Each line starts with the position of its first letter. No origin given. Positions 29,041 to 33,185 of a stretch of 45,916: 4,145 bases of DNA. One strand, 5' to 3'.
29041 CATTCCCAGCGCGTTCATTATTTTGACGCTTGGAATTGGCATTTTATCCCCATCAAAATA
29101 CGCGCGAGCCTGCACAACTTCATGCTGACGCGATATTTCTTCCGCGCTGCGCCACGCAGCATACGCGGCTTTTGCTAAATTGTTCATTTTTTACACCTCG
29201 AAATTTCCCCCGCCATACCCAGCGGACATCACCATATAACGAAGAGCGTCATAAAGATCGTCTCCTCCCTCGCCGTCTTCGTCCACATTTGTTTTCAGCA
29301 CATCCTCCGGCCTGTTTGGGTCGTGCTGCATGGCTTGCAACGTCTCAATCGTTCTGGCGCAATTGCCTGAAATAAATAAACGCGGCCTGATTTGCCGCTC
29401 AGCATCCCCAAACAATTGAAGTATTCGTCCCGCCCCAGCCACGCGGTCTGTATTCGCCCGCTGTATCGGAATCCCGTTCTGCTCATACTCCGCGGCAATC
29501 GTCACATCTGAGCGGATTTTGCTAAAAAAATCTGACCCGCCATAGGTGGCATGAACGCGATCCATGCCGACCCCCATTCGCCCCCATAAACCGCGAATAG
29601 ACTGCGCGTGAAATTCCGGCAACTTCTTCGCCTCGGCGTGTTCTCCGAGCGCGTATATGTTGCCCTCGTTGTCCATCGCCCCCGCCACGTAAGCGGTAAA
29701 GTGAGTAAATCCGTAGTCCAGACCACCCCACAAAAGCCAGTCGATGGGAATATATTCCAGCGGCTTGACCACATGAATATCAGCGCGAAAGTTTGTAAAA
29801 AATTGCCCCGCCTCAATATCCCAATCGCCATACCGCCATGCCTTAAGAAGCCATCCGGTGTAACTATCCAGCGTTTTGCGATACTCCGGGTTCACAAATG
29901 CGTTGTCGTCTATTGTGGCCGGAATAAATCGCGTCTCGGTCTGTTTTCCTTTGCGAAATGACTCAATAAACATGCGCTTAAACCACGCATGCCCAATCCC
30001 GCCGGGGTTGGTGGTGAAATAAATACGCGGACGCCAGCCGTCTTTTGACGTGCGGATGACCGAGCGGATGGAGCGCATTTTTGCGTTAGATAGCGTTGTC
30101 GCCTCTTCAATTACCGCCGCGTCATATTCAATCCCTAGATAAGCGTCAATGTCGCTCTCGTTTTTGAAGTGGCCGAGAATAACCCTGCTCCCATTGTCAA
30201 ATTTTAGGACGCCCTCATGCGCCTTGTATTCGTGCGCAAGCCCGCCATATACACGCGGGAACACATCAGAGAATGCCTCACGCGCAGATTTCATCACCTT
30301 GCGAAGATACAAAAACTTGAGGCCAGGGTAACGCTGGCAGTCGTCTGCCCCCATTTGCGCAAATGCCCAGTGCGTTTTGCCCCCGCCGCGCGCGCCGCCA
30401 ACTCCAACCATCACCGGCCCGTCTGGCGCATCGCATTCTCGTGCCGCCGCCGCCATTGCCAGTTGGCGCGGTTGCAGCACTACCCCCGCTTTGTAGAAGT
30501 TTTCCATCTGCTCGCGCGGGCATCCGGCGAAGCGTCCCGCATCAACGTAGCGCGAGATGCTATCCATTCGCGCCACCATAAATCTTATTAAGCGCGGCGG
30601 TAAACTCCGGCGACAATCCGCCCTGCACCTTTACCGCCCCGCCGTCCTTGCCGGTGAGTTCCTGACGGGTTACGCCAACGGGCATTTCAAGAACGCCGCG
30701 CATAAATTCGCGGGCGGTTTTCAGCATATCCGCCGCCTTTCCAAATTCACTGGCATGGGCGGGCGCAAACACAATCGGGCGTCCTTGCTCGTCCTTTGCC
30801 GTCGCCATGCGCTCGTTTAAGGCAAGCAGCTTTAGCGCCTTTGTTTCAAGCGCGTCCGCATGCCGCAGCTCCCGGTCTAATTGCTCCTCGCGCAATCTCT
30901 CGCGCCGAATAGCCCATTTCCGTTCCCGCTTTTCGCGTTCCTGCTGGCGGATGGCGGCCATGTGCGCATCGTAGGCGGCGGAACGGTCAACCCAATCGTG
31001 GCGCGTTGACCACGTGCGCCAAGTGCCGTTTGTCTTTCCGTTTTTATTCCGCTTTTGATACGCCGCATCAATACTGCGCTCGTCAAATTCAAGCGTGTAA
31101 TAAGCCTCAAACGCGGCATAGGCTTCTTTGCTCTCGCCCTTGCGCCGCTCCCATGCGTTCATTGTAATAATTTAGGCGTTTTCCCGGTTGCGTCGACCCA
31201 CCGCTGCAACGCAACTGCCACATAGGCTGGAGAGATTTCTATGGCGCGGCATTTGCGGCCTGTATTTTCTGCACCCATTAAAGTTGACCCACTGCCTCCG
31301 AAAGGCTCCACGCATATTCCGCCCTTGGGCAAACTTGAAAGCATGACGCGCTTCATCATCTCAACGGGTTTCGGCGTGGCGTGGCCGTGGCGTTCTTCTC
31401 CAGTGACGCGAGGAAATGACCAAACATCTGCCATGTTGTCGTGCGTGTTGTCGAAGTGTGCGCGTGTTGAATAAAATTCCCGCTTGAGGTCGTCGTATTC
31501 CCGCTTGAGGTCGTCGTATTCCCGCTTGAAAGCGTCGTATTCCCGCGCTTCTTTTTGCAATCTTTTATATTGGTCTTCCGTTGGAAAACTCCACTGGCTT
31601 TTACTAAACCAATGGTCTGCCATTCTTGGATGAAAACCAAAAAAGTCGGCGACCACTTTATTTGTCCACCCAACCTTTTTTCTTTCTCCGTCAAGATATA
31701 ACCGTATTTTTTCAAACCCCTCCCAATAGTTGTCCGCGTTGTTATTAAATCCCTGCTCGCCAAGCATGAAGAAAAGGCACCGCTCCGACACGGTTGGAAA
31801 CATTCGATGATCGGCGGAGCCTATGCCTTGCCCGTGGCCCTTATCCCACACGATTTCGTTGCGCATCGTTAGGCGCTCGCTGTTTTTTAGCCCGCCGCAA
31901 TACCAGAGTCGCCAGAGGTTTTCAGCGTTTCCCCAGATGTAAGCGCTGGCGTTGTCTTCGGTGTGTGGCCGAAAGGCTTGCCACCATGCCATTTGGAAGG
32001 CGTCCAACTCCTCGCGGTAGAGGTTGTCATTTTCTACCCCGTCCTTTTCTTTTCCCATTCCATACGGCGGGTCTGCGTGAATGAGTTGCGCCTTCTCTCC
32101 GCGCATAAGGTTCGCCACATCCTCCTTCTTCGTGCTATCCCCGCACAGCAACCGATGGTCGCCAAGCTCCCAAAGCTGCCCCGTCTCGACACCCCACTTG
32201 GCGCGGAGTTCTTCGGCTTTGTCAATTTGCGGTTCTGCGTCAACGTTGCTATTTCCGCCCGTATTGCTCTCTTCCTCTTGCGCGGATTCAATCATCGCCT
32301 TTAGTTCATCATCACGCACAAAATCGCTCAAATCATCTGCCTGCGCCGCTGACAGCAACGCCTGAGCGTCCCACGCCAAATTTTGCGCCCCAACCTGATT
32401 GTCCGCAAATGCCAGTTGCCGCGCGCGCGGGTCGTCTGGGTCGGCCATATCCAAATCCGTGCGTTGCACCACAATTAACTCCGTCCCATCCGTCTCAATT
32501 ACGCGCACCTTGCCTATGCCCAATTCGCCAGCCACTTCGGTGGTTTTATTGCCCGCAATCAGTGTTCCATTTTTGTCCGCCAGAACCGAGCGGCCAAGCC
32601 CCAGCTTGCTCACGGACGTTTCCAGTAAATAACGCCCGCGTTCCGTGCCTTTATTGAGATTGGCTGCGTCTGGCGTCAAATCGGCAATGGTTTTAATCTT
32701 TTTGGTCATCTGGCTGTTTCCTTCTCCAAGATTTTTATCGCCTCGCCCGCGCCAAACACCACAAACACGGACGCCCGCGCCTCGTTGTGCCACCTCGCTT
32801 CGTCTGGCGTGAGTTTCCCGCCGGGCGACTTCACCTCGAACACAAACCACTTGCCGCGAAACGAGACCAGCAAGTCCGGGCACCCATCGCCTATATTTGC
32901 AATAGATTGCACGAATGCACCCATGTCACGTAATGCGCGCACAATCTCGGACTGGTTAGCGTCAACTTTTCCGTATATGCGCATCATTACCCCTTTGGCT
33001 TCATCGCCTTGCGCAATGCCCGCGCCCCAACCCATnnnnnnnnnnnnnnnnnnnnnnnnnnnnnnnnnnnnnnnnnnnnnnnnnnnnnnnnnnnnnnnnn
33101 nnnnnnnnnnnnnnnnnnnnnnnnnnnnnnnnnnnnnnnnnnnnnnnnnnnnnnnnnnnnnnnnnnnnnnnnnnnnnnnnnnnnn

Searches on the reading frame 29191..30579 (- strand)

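Call 7: search_protein_families(library=phrogs, proteins=[window:29191-30579:-], max_evalue=0.001)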
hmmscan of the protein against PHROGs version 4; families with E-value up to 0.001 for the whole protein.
window:29191-30579:- (462 aa): 4 families
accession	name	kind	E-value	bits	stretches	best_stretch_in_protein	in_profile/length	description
phrog_2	-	head and packaging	4.9e-36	125.8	1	59-452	281-591/807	terminase large subunit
phrog_979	-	head and packaging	1.5e-23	84.4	1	60-261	171-416/642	terminase large subunit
phrog_5653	-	head and packaging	1.8e-13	51.6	1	251-453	1-180/199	terminase large subunit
phrog_3717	-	head and packaging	1e-10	42.5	1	60-238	28-206/277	terminase large subunit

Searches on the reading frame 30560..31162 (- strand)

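Call 7: search_protein_families(library=phrogs, proteins=[window:30560-31162:-], max_evalue=0.001)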
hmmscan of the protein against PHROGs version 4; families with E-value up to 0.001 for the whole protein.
window:30560-31162:- (200 aa): 1 family
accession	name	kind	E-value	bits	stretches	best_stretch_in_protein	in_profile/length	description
phrog_6299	-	head and packaging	1.5e-15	58.7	1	2-108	8-107/193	terminase small subunit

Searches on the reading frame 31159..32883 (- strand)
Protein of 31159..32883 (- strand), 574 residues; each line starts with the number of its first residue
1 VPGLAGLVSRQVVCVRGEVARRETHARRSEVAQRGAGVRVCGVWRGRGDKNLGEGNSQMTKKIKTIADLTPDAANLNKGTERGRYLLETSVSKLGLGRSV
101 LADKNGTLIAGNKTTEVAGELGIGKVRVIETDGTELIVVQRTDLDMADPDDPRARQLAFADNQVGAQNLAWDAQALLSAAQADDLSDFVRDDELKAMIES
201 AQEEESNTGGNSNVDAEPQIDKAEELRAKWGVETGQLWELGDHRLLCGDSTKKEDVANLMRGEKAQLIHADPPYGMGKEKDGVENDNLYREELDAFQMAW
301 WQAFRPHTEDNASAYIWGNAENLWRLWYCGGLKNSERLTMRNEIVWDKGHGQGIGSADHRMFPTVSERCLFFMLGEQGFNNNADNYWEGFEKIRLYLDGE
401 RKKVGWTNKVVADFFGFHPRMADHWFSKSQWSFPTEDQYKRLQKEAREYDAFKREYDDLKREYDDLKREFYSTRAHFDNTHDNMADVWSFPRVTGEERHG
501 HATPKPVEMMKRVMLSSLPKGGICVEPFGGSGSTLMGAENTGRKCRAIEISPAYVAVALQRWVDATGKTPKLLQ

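Call 7: search_protein_families(library=phrogs, proteins=[window:31159-32883:-], max_evalue=0.001)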
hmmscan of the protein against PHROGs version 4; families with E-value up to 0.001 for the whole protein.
window:31159-32883:- (574 aa): 11 families
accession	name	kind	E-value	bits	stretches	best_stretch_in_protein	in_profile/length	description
phrog_498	-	other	3.2e-75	254.9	1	56-571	30-428/633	DNA methyltransferase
phrog_67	-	other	2.1e-38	133.9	1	160-568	51-349/743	DNA methyltransferase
phrog_6952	-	other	2e-19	71.2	1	405-550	6-163/181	DNA methyltransferase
phrog_3008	-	other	4.5e-17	63.1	1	479-568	126-217/244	DNA methyltransferase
phrog_620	-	DNA, RNA and nucleotide metabolism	1.7e-14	55.5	1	57-217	5-149/217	ParB-like partition protein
phrog_23085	-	unknown function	5.5e-13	49.8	1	485-568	26-111/138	-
phrog_8071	-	DNA, RNA and nucleotide metabolism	1.1e-12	48.9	1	59-279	5-208/389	ParB-like partition protein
phrog_16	-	DNA, RNA and nucleotide metabolism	1.5e-05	24.4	1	440-559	791-906/986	DNA helicase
phrog_18293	-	other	2e-05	25.5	1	484-561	31-106/119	methyltransferase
phrog_6025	-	other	0.00018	22.2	1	266-434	32-190/192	DNA methyltransferase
phrog_8769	-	other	0.00058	20.7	0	511-561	3-52/71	methyltransferase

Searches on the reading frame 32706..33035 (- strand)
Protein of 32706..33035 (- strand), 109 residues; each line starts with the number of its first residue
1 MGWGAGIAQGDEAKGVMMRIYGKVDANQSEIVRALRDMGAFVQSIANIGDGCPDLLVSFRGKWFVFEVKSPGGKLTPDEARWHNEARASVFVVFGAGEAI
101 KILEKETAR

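Call 3: search_protein_families(library=pfam, proteins=[window:32706-33035:-], max_evalue=0.1)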
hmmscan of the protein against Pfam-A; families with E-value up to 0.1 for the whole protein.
window:32706-33035:- (109 aa): 1 family
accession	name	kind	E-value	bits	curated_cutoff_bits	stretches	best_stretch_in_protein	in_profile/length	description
PF08774.17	VRR_NUC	-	0.0015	19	23.8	1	35-85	41-101/116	VRR-NUC domain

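Call 4: search_protein_families(library=phrogs, proteins=[window:32706-33035:-], max_evalue=0.01)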
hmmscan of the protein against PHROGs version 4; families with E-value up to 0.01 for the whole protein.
window:32706-33035:- (109 aa): 3 families
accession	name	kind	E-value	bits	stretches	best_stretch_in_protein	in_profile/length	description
phrog_93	-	DNA, RNA and nucleotide metabolism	1.9e-12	47.7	1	28-106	358-441/613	endonuclease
phrog_5702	-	DNA, RNA and nucleotide metabolism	8.6e-11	42.7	1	51-106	6-66/70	Holliday junction resolvase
phrog_824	-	unknown function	0.0013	19.7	0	51-105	113-173/265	-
